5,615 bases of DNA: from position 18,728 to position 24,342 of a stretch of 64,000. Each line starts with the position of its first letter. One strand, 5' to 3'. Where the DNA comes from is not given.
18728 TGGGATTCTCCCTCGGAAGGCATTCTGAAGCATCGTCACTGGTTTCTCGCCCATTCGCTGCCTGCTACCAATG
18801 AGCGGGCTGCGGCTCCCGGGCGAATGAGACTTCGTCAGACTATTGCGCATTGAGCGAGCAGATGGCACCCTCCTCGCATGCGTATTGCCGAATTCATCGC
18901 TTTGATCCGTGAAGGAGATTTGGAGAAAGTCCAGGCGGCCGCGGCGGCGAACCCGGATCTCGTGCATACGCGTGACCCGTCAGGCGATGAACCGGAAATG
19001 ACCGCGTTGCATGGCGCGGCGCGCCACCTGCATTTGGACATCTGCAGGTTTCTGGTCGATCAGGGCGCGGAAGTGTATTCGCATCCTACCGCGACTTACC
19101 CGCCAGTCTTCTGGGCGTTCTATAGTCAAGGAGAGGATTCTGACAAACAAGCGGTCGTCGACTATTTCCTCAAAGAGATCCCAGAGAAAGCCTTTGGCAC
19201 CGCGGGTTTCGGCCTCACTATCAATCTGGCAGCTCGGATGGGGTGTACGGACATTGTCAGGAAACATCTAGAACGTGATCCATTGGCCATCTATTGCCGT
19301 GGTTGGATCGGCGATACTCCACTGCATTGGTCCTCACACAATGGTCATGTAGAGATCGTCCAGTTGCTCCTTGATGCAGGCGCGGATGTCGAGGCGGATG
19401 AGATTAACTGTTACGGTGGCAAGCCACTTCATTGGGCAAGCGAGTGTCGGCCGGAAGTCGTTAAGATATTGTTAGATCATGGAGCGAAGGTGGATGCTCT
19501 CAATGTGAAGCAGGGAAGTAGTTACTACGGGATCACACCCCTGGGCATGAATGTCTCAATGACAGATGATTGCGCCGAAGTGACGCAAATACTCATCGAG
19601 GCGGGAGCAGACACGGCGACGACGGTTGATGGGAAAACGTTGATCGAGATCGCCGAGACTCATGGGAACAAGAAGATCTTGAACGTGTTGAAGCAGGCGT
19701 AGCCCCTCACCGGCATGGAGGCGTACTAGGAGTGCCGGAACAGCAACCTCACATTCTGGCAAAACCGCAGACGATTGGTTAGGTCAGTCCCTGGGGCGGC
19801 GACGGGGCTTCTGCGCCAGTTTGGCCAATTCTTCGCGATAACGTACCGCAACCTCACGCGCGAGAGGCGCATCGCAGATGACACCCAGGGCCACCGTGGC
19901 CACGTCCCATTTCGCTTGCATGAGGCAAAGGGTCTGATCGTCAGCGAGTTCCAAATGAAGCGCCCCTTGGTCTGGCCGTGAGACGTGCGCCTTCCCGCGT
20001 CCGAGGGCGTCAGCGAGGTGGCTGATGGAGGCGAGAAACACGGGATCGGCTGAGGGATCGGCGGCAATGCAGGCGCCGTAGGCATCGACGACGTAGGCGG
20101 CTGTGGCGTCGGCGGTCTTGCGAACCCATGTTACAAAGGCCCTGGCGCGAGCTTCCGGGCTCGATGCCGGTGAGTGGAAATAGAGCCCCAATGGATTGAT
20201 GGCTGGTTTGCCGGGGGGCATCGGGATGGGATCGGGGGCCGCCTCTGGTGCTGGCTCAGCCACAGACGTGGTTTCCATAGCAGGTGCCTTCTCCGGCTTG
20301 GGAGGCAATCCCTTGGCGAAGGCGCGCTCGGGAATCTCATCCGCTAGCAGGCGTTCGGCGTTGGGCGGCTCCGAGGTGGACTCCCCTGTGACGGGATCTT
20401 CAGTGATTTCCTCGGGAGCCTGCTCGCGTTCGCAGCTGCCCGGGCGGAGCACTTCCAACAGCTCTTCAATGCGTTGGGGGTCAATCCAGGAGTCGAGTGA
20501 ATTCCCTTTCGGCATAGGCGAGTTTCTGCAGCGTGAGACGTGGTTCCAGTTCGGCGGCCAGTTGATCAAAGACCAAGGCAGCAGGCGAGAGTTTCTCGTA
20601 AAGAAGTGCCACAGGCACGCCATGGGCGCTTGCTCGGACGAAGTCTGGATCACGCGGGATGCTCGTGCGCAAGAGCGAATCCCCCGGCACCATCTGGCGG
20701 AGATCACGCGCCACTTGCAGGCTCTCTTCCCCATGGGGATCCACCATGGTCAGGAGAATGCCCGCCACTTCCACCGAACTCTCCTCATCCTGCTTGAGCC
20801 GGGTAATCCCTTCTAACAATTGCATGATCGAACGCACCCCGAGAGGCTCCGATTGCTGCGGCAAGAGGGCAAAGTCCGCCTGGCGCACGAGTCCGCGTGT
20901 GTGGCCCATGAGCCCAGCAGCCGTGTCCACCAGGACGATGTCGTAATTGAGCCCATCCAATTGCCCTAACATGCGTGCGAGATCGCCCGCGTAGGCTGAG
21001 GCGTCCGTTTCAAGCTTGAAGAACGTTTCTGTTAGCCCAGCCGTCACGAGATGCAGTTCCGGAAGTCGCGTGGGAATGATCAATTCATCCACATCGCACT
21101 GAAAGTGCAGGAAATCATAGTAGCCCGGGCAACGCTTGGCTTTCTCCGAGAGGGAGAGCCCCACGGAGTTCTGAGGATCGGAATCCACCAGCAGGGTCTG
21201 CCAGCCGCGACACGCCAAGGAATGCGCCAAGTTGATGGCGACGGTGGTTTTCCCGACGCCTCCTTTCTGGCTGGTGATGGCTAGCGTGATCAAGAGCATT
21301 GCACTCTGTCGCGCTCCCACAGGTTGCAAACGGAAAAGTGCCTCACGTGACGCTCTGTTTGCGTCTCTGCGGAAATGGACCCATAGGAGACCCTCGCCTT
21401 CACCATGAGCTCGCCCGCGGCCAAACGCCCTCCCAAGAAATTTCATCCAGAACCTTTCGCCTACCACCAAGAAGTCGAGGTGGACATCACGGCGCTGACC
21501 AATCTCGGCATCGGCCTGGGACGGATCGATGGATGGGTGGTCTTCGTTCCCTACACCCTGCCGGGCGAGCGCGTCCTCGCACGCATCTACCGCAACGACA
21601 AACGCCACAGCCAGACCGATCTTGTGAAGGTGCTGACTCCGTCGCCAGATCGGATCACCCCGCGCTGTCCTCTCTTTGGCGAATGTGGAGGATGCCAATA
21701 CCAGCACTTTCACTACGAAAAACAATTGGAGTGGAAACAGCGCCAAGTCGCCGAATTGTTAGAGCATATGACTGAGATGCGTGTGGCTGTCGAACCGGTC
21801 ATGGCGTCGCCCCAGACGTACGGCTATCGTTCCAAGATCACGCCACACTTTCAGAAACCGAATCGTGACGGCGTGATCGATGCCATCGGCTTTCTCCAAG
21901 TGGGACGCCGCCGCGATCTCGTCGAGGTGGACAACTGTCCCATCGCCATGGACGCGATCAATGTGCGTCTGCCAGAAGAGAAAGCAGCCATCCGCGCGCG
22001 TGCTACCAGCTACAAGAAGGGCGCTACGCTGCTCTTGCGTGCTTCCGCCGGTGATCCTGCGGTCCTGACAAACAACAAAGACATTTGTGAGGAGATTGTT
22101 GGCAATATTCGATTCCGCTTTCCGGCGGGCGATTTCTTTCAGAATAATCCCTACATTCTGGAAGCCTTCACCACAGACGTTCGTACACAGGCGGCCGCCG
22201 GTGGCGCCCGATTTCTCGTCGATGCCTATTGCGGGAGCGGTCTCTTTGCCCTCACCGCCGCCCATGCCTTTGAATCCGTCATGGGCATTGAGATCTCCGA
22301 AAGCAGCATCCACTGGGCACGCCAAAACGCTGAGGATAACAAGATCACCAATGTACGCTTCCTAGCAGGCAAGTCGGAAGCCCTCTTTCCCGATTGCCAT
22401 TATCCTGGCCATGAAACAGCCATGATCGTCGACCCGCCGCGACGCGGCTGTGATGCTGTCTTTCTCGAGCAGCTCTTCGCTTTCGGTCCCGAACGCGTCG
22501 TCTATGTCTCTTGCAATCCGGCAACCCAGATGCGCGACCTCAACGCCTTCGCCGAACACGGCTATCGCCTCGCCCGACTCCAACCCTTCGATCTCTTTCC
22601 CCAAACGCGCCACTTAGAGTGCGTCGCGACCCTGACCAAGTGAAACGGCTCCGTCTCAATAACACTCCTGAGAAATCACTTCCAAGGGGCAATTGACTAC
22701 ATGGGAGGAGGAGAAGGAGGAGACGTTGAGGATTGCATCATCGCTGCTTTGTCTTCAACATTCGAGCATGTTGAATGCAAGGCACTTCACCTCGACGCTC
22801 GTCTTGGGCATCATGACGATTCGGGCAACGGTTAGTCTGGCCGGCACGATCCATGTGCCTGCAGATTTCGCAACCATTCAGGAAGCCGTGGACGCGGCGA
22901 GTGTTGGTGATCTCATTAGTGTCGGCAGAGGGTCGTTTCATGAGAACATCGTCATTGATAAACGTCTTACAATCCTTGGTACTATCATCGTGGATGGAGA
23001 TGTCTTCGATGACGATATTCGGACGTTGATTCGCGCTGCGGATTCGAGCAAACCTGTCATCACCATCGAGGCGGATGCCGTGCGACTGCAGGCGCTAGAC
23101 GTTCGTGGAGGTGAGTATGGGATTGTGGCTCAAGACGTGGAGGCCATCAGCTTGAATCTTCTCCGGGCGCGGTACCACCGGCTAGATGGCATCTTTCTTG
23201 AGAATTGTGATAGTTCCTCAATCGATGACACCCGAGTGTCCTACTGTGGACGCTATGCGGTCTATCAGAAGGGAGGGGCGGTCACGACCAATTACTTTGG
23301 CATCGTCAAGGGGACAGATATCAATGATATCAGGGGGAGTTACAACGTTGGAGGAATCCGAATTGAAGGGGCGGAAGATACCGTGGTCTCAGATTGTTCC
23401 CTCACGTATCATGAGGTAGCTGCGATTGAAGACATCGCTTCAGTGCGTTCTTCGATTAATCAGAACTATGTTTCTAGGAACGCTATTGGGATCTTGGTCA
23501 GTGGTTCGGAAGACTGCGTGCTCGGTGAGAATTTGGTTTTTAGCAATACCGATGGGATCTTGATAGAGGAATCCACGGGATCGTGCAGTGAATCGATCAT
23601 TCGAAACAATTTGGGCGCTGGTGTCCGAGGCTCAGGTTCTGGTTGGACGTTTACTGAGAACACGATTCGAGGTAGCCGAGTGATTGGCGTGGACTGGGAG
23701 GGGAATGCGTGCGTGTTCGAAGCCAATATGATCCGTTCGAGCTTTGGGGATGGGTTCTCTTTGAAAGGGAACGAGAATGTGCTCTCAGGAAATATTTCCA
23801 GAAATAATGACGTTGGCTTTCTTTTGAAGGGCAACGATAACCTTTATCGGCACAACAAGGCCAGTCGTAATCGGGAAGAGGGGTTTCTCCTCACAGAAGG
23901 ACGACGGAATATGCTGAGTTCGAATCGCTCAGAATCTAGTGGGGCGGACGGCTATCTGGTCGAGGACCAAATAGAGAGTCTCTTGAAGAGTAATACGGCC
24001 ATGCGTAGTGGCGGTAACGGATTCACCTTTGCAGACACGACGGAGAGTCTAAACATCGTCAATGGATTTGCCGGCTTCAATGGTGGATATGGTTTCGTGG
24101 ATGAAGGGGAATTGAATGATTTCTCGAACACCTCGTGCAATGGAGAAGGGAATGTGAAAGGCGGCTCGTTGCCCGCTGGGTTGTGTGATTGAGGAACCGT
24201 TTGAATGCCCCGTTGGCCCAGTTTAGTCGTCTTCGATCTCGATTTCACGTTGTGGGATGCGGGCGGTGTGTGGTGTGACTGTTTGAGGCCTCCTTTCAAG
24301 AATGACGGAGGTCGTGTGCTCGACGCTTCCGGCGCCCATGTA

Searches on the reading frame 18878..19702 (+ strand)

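Call 81: search_protein_families(library=padloc, proteins=[window:18878-19702:+], max_evalue=0.001)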
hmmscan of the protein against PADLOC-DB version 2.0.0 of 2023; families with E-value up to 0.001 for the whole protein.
window:18878-19702:+ (274 aa): 3 families
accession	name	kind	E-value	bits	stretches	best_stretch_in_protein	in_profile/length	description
PDLC04783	PDC-M72A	-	1.6e-14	52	1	145-270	263-385/392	-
PDLC02908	Ankyrin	-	1.4e-07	28.2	1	131-215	722-805/880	-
PDLC02203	MzaA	-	9.5e-05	18.8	1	118-174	18-73/683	-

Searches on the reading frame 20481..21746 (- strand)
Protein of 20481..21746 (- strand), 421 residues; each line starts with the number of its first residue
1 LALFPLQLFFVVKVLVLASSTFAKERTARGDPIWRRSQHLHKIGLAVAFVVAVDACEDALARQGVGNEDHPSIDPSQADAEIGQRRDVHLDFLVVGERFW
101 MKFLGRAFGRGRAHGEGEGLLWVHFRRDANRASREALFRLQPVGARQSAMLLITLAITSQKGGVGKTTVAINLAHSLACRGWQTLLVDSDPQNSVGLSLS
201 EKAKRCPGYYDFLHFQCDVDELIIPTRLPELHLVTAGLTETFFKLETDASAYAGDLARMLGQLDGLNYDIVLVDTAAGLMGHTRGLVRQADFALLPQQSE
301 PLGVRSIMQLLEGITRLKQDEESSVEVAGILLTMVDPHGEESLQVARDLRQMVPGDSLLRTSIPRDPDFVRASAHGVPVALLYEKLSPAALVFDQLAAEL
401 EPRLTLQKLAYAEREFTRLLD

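Call 81: search_protein_families(library=padloc, proteins=[window:20481-21746:-], max_evalue=0.001)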
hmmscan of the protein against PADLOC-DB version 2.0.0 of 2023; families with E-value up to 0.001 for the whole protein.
window:20481-21746:- (421 aa): 1 family
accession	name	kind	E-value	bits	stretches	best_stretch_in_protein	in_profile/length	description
PDLC04559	PDC-M28B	-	3.5e-06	24.3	1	155-190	131-166/438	-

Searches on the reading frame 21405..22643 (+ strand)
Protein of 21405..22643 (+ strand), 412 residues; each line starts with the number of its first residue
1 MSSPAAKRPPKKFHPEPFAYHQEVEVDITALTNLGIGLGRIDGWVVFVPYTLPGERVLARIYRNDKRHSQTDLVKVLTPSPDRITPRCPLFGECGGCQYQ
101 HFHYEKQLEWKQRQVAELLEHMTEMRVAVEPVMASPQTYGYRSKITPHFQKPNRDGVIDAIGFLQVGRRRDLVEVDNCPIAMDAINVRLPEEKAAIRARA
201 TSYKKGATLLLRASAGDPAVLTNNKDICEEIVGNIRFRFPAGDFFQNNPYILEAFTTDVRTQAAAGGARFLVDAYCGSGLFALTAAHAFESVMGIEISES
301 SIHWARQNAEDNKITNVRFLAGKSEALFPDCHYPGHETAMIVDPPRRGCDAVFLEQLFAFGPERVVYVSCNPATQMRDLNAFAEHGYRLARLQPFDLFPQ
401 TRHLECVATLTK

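Call 20: search_protein_families(library=pfam, proteins=[window:21405-22643:+], max_evalue=0.001)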
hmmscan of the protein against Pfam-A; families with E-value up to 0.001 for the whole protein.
window:21405-22643:+ (412 aa): 7 families
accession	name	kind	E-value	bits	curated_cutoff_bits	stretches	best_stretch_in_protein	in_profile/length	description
PF05958.17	tRNA_U5-meth_tr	-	1.3e-25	90.6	23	2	339-411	286-355/357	tRNA (Uracil-5-)-methyltransferase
PF13847.12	Methyltransf_31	-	2.8e-08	34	27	1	272-329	8-67/145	Methyltransferase domain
PF01938.26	TRAM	-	1.2e-07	32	21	1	22-61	6-48/61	TRAM domain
PF13649.12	Methyltransf_25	-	3.7e-07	31.2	27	1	273-327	3-58/97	Methyltransferase domain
PF09445.16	Methyltransf_15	-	1.3e-05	25.3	22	1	269-336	2-70/165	RNA cap guanine-N2 methyltransferase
PF08241.18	Methyltransf_11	-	2.6e-05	25.2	21.2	1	274-329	3-57/95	Methyltransferase domain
PF06325.19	PrmA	-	0.00045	20.2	22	1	271-319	165-213/296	Ribosomal protein L11 methyltransferase (PrmA)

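Call 81: search_protein_families(library=padloc, proteins=[window:21405-22643:+], max_evalue=0.001)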
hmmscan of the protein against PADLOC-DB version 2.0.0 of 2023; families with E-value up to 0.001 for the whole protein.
window:21405-22643:+ (412 aa): 1 family
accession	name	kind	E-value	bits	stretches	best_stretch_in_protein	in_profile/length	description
PDLC04134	mad2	-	7e-12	42.9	1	271-412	295-445/492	mads_2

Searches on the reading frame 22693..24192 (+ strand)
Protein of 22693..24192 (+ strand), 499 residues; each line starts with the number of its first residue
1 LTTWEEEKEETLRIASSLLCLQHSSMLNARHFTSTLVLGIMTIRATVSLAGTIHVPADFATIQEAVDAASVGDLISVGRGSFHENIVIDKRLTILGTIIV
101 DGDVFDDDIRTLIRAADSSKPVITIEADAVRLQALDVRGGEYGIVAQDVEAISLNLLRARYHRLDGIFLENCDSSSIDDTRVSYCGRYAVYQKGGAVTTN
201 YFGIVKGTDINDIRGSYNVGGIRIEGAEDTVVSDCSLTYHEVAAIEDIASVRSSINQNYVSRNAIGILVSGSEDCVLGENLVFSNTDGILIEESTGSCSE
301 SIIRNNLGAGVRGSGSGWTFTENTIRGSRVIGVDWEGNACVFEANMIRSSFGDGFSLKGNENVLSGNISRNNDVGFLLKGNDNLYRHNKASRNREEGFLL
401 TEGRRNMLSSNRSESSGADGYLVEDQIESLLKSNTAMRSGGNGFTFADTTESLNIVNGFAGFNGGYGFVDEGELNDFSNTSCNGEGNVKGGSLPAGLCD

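Call 20: search_protein_families(library=pfam, proteins=[window:22693-24192:+], max_evalue=0.001)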
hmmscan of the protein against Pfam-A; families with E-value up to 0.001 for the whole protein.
window:22693-24192:+ (499 aa): 2 families
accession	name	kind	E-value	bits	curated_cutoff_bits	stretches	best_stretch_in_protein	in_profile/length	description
PF13229.12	Beta_helix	-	1.1e-21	77.5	25.9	2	310-457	2-155/158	Right handed beta helix region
PF05048.19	NosD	-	7.5e-21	75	23.6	2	335-479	22-166/212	Periplasmic copper-binding protein (NosD)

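Call 81: search_protein_families(library=padloc, proteins=[window:22693-24192:+], max_evalue=0.001)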
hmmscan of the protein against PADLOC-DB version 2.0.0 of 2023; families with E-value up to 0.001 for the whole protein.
window:22693-24192:+ (499 aa): 0 families
